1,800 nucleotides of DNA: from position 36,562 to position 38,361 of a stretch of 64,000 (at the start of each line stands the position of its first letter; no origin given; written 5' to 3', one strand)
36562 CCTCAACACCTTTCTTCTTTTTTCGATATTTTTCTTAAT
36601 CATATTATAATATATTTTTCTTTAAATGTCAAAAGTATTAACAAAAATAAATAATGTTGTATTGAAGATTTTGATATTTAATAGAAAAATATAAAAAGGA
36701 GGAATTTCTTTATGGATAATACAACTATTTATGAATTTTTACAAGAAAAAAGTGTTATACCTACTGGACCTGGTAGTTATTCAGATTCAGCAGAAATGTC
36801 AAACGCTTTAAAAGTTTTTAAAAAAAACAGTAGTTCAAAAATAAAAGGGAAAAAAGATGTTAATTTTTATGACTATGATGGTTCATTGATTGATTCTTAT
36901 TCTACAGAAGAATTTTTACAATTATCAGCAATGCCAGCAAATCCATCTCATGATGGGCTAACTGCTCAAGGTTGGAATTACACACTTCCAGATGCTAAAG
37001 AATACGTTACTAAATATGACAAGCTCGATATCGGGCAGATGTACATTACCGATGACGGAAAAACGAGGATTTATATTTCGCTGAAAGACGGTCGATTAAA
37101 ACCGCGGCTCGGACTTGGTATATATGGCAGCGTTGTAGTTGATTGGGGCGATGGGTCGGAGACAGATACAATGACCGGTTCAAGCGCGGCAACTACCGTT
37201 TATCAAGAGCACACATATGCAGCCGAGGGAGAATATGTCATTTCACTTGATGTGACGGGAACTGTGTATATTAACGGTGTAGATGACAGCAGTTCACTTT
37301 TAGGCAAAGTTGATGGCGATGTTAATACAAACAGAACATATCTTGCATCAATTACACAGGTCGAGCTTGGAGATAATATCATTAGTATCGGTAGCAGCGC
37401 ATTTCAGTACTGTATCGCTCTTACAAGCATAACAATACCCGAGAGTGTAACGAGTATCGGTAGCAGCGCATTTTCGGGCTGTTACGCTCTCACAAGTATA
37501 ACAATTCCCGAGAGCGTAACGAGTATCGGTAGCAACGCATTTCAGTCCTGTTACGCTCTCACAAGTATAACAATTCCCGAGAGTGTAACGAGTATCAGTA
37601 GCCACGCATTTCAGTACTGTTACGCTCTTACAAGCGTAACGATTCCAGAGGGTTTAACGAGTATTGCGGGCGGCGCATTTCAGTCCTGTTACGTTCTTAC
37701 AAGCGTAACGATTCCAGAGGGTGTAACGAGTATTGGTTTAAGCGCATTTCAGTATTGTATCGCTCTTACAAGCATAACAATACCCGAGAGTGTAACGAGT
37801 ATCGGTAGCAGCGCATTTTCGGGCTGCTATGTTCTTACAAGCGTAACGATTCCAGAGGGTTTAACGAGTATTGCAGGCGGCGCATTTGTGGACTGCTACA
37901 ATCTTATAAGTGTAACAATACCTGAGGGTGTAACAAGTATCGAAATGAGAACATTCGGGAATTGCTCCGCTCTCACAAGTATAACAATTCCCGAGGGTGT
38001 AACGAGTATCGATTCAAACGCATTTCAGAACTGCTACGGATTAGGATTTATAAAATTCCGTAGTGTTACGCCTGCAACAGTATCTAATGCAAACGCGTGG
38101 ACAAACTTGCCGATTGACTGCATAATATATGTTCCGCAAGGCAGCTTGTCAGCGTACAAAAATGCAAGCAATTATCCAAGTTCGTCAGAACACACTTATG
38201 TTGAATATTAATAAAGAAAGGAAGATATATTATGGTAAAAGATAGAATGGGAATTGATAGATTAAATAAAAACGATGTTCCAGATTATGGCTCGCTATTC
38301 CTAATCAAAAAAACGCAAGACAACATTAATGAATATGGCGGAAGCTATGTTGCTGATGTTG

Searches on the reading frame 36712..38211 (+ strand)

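Call 63: search_protein_families(library=pfam, proteins=[window:36712-38211:+], max_evalue=0.001)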
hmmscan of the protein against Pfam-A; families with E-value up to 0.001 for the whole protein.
window:36712-38211:+ (499 aa): 3 families
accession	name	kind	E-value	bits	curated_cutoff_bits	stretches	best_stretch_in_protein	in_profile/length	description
PF13306.12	LRR_5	-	4.8e-74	246.7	27.7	2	316-443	1-125/127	BspA type Leucine rich repeat region (6 copies)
PF05725.18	FNIP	-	1.3e-07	32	21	0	329-364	5-39/44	FNIP Repeat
PF13855.12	LRR_8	-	2.5e-06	27.6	27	0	246-287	13-55/61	Leucine rich repeat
